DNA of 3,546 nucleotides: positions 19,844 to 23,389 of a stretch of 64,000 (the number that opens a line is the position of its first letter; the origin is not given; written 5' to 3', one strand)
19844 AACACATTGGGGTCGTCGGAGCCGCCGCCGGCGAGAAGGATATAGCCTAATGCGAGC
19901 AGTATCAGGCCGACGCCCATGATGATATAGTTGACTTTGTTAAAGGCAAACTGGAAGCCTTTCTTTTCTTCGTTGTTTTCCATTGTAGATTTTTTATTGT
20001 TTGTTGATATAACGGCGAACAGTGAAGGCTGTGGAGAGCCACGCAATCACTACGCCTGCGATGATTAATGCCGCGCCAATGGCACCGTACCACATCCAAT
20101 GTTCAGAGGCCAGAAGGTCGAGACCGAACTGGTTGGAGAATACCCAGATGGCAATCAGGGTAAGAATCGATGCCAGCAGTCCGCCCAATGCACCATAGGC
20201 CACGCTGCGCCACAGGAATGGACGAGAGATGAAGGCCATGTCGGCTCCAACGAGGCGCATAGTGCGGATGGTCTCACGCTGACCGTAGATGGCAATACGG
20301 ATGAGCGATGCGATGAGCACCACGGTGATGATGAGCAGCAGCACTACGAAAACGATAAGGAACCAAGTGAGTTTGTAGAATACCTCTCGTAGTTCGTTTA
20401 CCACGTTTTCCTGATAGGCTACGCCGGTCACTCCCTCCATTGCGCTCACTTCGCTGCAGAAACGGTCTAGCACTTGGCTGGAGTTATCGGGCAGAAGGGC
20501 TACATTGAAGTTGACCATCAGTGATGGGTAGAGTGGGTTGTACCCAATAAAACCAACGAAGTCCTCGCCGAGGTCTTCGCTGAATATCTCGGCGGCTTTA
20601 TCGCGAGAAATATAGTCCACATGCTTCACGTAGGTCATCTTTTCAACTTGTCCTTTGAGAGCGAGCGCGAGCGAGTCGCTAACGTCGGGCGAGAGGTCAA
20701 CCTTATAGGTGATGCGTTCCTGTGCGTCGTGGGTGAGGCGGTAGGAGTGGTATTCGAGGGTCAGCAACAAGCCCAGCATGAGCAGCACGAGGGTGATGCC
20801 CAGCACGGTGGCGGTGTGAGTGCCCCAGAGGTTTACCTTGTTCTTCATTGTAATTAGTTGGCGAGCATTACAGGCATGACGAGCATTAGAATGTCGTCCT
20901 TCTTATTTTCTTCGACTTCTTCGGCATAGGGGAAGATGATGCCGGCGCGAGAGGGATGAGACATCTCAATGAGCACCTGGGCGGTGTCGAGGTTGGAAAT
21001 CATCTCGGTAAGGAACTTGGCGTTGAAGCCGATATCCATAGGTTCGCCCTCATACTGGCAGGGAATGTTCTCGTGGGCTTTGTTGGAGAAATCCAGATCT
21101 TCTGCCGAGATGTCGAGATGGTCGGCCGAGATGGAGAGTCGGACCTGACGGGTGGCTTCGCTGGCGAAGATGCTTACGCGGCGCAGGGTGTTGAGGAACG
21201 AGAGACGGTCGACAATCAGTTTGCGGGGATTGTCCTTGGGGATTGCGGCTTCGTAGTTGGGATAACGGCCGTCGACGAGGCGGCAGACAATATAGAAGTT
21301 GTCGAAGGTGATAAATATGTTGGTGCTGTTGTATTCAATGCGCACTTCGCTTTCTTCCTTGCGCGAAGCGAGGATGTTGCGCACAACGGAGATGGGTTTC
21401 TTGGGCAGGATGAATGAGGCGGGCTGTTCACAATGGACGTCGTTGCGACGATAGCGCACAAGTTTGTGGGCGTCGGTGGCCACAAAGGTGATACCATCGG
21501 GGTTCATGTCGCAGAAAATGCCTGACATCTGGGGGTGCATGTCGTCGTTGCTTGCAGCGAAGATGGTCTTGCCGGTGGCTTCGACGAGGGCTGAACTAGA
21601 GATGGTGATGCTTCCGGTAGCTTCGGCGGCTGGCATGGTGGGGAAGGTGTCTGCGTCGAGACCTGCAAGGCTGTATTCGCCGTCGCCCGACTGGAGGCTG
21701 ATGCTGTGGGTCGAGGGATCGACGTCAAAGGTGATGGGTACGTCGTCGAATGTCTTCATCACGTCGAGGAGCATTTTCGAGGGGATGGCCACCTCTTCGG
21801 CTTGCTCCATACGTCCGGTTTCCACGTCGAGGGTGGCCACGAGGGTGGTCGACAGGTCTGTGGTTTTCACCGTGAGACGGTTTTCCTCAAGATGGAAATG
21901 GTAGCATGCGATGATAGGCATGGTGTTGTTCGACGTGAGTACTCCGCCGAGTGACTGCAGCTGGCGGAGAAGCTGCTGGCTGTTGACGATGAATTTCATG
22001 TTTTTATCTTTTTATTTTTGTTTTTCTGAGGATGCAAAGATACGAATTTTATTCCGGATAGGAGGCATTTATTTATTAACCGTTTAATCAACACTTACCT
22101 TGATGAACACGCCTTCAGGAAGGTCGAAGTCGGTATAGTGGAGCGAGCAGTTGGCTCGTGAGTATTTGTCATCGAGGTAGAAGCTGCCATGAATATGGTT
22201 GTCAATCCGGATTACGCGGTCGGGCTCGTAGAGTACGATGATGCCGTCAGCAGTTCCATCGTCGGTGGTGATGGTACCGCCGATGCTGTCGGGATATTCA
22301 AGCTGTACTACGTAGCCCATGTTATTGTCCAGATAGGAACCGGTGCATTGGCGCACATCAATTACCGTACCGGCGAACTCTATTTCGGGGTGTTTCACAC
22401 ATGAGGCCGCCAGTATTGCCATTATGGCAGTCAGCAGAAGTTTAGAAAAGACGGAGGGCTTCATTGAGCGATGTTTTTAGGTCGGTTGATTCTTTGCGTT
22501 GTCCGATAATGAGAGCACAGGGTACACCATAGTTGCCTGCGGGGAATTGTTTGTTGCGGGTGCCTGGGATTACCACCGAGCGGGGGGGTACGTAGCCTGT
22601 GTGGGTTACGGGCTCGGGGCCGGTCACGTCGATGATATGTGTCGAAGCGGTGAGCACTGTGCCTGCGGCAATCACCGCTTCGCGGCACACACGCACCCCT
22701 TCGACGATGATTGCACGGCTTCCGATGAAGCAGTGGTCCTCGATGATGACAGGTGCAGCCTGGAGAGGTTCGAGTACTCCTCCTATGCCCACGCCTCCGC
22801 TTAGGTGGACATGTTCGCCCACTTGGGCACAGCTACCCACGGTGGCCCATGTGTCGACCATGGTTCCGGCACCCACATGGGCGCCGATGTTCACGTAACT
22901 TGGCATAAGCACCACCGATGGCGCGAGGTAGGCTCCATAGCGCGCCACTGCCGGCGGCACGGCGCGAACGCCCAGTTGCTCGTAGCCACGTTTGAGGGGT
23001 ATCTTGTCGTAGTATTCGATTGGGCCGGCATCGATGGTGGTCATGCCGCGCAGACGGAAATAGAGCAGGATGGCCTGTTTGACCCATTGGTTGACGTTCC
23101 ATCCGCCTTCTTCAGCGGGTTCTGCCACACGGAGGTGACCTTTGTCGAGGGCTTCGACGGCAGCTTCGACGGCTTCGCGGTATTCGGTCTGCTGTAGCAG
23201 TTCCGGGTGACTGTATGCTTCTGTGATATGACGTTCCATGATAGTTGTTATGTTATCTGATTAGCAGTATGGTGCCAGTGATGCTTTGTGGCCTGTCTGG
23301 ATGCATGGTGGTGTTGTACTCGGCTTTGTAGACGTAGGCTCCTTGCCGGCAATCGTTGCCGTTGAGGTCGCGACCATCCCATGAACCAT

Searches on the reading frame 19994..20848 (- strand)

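Call 18: search_protein_families(library=pfam, proteins=[window:19994-20848:-], max_evalue=0.01)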
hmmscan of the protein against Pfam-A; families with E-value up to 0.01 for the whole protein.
window:19994-20848:- (284 aa): 2 families
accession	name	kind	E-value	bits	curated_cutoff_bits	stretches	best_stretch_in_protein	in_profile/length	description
PF02687.27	FtsX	-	4e-13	49.9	25.5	1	165-277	1-116/120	FtsX-like permease C-terminal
PF18075.7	FtsX_ECD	-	1.5e-11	45.2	23.5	1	49-143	4-96/96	FtsX extracellular domain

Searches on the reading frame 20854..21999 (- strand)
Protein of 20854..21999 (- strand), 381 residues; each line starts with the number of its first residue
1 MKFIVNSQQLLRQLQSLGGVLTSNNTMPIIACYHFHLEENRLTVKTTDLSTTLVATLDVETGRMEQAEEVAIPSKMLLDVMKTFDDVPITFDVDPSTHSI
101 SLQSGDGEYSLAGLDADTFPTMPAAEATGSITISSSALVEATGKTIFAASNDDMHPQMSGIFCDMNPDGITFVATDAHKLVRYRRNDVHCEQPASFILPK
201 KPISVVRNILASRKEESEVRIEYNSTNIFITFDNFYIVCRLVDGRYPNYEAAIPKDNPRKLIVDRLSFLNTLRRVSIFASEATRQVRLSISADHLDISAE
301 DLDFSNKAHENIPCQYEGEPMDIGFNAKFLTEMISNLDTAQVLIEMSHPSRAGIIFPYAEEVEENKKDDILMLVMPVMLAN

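Call 18: search_protein_families(library=pfam, proteins=[window:20854-21999:-], max_evalue=0.01)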
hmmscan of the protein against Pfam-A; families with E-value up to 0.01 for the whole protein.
window:20854-21999:- (381 aa): 3 families
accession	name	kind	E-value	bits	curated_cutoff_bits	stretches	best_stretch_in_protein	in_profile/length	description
PF00712.24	DNA_pol3_beta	-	9.6e-27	94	24.4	2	1-123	1-120/120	DNA polymerase III beta subunit, N-terminal domain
PF02768.20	DNA_pol3_beta_3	-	9.5e-24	84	27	1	252-356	3-106/121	DNA polymerase III beta subunit, C-terminal domain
PF02767.21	DNA_pol3_beta_2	-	3.6e-23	82.5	27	2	133-248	2-116/116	DNA polymerase III beta subunit, central domain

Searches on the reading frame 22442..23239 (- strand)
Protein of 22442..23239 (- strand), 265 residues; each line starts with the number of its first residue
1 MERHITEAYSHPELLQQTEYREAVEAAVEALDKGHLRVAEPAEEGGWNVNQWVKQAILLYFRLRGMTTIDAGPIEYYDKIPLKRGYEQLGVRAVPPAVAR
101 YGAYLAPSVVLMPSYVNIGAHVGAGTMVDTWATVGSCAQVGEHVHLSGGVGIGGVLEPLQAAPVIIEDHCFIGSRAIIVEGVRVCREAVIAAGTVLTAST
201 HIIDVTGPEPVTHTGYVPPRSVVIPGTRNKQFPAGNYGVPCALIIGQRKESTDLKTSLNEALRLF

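Call 18: search_protein_families(library=pfam, proteins=[window:22442-23239:-], max_evalue=0.01)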
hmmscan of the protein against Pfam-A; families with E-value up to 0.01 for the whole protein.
window:22442-23239:- (265 aa): 4 families
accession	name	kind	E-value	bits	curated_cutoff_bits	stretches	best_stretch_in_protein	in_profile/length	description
PF14805.11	THDPS_N_2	-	5.6e-22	78.1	25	1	2-63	3-67/67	Tetrahydrodipicolinate N-succinyltransferase N-terminal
PF14602.12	Hexapep_2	-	1.1e-12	47.9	27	1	163-198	1-34/34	Hexapeptide repeat of succinyl-transferase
PF00132.30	Hexapep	-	1.1e-11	44.3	27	2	164-197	2-35/36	Bacterial transferase hexapeptide (six repeats)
PF25084.1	LbH_EIF2B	-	0.00042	20.7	54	1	104-202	5-99/105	EIF2B subunit epsilon LbH domain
